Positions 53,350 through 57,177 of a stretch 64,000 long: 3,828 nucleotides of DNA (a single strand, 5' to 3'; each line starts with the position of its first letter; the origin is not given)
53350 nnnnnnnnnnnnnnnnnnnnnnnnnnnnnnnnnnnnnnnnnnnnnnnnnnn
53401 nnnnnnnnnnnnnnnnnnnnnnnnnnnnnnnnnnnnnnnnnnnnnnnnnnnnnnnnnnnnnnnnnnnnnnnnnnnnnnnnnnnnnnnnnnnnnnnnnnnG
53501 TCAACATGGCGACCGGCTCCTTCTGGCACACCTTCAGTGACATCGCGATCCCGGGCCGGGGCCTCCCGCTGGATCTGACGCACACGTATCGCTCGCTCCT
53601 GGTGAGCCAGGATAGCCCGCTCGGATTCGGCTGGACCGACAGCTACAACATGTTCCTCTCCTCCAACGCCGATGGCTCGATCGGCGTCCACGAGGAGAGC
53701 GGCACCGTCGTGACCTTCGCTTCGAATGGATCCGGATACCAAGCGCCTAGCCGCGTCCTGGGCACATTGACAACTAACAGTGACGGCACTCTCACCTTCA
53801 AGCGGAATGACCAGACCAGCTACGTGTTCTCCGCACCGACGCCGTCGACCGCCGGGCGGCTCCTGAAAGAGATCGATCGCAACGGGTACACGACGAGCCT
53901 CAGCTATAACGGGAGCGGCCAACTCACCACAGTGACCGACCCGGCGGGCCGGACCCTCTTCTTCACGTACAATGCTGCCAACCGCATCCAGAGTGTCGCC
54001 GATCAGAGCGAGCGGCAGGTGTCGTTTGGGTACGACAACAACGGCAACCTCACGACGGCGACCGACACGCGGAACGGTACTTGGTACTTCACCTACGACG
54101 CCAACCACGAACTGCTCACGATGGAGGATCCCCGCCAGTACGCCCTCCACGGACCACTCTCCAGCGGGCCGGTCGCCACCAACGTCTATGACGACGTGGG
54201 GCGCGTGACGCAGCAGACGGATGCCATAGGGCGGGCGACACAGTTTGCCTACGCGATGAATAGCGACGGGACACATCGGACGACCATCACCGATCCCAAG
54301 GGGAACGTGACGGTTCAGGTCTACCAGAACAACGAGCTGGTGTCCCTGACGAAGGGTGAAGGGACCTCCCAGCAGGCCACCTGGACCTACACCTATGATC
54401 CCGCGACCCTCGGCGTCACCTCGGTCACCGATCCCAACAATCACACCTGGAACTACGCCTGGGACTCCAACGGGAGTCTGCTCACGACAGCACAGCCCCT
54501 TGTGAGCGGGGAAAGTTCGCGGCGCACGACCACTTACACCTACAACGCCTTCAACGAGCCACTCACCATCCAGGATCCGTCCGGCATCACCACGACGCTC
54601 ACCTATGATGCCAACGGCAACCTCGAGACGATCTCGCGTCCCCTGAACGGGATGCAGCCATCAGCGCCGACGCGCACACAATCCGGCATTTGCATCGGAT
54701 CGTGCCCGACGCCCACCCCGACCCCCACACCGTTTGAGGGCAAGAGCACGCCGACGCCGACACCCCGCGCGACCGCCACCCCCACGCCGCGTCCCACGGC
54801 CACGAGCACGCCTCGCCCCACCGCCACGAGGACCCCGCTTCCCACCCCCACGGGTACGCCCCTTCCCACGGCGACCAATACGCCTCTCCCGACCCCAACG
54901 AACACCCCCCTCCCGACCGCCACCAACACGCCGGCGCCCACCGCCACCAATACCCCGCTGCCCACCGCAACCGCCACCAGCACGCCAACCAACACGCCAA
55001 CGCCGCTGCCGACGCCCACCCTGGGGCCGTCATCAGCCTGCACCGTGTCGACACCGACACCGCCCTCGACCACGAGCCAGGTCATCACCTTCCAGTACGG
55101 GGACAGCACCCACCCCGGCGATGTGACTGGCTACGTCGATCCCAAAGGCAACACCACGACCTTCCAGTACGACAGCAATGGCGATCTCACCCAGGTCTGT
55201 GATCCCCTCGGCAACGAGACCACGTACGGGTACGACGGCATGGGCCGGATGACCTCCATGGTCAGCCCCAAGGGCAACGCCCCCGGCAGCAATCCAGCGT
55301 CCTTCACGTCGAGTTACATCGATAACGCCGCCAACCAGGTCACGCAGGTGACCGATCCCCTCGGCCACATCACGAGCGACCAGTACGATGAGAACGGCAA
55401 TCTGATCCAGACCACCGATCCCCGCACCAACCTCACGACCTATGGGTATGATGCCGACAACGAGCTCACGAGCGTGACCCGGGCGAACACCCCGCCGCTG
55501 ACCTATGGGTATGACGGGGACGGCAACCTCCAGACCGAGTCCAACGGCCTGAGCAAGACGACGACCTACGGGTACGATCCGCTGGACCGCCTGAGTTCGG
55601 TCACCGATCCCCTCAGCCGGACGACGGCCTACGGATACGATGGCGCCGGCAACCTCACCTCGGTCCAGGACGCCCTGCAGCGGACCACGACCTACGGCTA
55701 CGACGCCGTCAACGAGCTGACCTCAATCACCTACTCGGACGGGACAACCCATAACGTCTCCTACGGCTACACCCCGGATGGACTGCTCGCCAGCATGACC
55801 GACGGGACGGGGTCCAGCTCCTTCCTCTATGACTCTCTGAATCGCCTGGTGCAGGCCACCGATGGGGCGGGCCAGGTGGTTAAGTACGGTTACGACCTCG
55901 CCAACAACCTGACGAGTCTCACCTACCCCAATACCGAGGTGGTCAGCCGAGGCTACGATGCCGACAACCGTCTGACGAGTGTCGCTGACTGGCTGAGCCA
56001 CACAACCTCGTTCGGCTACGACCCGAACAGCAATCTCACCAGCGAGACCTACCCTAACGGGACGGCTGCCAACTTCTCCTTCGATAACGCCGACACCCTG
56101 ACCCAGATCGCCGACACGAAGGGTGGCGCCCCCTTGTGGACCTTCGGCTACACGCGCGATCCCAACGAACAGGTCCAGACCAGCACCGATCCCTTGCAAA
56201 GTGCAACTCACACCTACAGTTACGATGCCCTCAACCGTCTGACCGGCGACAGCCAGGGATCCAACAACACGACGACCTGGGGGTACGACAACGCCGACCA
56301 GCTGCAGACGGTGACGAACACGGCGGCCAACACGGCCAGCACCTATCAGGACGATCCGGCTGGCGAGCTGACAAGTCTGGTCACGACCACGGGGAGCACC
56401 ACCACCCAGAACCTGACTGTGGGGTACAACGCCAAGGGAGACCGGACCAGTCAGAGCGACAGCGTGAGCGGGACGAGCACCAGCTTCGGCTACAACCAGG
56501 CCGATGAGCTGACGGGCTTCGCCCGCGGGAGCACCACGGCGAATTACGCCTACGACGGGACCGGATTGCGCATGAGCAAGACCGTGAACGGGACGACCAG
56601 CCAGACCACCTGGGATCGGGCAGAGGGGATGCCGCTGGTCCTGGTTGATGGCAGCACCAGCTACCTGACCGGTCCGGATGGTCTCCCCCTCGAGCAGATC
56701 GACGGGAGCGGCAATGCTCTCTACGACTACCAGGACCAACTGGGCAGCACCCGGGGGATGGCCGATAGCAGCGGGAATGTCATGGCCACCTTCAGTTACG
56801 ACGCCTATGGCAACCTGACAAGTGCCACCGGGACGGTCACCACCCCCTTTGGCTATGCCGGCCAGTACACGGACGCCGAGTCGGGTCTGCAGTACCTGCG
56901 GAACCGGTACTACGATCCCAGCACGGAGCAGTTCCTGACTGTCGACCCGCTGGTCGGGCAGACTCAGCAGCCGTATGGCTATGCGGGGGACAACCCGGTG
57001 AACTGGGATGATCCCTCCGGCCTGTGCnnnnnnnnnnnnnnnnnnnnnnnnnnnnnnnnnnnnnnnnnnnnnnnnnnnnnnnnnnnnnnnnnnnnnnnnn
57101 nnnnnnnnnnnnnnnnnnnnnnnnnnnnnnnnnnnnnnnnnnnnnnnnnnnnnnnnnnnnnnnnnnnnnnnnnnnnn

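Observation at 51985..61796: Sec-signal Rhs polymorphic-toxin gene followed by an array of three displaced toxin-tip/immunity cassettes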

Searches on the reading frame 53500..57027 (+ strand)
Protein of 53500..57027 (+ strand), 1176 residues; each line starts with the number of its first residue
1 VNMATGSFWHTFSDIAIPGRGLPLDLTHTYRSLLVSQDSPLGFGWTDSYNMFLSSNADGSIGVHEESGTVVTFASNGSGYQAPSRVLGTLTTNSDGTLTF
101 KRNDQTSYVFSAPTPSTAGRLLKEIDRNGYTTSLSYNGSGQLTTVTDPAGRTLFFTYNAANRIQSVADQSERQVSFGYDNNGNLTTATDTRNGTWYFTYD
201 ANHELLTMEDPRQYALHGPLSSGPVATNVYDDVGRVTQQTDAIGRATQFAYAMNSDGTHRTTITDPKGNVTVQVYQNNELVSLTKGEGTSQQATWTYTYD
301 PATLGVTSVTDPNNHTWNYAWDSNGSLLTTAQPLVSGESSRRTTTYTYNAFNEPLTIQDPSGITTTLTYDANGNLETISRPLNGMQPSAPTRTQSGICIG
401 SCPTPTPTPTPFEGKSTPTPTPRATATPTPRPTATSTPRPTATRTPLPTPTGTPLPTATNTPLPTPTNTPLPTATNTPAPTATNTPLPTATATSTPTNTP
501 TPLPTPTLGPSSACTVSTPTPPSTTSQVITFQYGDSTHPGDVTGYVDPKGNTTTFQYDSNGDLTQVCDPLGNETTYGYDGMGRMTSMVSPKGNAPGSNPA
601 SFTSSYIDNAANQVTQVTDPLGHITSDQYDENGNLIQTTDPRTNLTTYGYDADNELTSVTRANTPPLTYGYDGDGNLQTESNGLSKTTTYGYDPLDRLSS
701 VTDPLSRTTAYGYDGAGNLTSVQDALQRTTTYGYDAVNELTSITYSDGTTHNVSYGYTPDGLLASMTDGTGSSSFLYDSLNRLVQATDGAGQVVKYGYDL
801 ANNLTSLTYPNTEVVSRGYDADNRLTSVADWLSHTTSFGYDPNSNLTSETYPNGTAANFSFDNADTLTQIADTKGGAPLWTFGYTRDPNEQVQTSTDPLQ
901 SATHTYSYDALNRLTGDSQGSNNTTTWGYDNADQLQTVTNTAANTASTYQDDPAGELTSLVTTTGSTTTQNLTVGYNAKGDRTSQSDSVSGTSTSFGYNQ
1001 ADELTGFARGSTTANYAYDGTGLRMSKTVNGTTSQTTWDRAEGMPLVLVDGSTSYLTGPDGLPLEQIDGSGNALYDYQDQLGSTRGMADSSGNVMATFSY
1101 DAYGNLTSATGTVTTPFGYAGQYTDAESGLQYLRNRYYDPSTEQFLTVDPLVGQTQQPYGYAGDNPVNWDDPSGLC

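Call 33: search_solved_structures(query=window:53500-57027:+, max_evalue=0.00001)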
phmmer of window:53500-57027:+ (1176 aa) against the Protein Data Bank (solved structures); distinct sequences matched with E-value up to 0.00001: 18.
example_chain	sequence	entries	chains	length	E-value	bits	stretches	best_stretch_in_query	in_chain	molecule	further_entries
7q97_A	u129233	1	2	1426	1.4e-45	159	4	540-824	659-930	Rhs family protein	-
8h8a_A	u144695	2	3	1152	1.7e-43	152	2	687-1174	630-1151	Putative Rhs-family protein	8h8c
8qja_A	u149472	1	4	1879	1.5e-42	148.8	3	541-804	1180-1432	Putative type VI secretion system YD repeat-containing Rhs element Vgr protein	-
8h8b_A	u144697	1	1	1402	2.8e-42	148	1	544-1175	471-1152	Putative Rhs-family protein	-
8cp6_B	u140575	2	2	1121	4.5e-39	137.4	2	543-847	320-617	Toxin protein Tse5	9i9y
8qjd_A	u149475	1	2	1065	4.3e-33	117.6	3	128-292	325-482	Salmonella bongori Rhs core domain (residues 360-1420)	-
8qjb_A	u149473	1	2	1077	4.9e-33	117.4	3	128-292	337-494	T6SS-associated Rhs core domain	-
8qjc_A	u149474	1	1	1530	4.2e-32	114.3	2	541-1014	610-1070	T6SS-associated Rhs core and toxin domain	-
7pq5_L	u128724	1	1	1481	2.5e-30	108.4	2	2-203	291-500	Tre23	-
8uy4_A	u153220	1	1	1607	1.3e-27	99.4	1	542-675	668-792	Tse15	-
8uxt_A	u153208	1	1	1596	2.3e-26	95.3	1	542-675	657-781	Tse15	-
9pt5_A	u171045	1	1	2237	2.3e-23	85.4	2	988-1175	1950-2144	Teneurin-like protein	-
9ifo_A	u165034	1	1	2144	2.7e-23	85.1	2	988-1175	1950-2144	Teneurin-Like Protein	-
8zvk_A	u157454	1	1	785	4.6e-13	51.2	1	431-504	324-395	AaBgIC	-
8fjp_A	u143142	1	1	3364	2.1e-09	39.1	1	1052-1174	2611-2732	salivary gland surface protein 1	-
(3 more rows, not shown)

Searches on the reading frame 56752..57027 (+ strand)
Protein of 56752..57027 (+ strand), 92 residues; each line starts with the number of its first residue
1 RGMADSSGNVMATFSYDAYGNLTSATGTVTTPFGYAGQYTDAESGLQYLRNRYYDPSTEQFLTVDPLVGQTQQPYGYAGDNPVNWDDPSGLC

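Call 21: find_related_loci(query=A3, collection=genome_contigs, flank=10000)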
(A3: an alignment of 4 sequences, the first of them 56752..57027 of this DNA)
Query A3 (92 aa) in genome_contigs; peptide patterns used: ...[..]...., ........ (x = any residue, [..] = any of these).
337 stretches matched a pattern; 282 encode a relative of the query (tblastn E <= 1e-3); the best 80 are kept; 77 distinct loci.
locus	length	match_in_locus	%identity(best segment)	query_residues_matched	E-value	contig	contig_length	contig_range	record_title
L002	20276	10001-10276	66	1-92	2e-37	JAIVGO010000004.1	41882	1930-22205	MAG: Actinomycetota bacterium isolate MAG113 MTG113_76, whole genome shotgun sequence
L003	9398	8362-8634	66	1-91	1e-36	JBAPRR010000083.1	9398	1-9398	MAG: Acidimicrobiales bacterium isolate MFD01230_ilm_asm_bin12 k127_282784, whole genome shotgun sequence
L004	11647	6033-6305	65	1-91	7e-36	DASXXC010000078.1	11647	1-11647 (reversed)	MAG TPA_asm: Thermoanaerobaculia bacterium isolate SMAG_U4788 k141_302305, whole genome shotgun sequence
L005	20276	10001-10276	66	1-92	8e-36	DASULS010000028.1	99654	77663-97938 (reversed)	MAG TPA_asm: Solirubrobacterales bacterium isolate SMAG_U1551 k141_1527570, whole genome shotgun sequence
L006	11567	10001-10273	62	1-91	2e-34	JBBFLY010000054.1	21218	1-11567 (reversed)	MAG: Acidimicrobiales bacterium isolate Uz-U4-37 NODE_54_length_21218_cov_5.148905, whole genome shotgun sequence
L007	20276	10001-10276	64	1-92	5e-34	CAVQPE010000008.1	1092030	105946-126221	MAG: uncultured Solirubrobacterales bacterium isolate MFD02199.bin.2.45 genome assembly, contig: contig_9646, whole geno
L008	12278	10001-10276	59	1-92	1e-33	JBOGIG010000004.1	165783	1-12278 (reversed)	MAG: Acidimicrobiales bacterium isolate TC-S_metawrap_bin.102 k127_259269, whole genome shotgun sequence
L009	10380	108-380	62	1-91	2e-33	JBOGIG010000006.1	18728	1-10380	MAG: Acidimicrobiales bacterium isolate TC-S_metawrap_bin.102 k127_260029, whole genome shotgun sequence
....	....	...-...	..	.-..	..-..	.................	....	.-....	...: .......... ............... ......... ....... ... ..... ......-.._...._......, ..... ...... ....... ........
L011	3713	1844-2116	62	1-91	5e-33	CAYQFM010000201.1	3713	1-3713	MAG TPA_asm: uncultured Iamiaceae bacterium isolate SRP263991_co5_177 genome assembly, contig: NODE_51170_length_3713_co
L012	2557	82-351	60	1-90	1e-32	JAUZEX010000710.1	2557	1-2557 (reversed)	MAG: Actinomycetota bacterium isolate BP_132 scaffold_1642189, whole genome shotgun sequence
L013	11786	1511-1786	57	1-92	2e-32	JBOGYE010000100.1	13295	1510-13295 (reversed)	MAG: Solirubrobacteraceae bacterium isolate TC-S_metawrap_bin.274 k127_1066411, whole genome shotgun sequence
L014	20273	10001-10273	64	3-92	7e-32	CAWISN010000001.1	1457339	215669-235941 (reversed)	MAG: uncultured Solirubrobacterales bacterium isolate MFD09603.bin.2.63 genome assembly, contig: contig_17397, whole gen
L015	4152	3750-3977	71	15-90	1e-31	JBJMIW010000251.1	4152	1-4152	MAG: Actinoallomurus sp. isolate H3_16_all_fractions_conc_3_70_0 k255_4481174, whole genome shotgun sequence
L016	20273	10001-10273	66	1-91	1e-31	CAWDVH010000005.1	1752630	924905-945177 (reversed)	MAG: uncultured Actinomycetota bacterium isolate MFD05521.bin.1.148 genome assembly, contig: contig_30676, whole genome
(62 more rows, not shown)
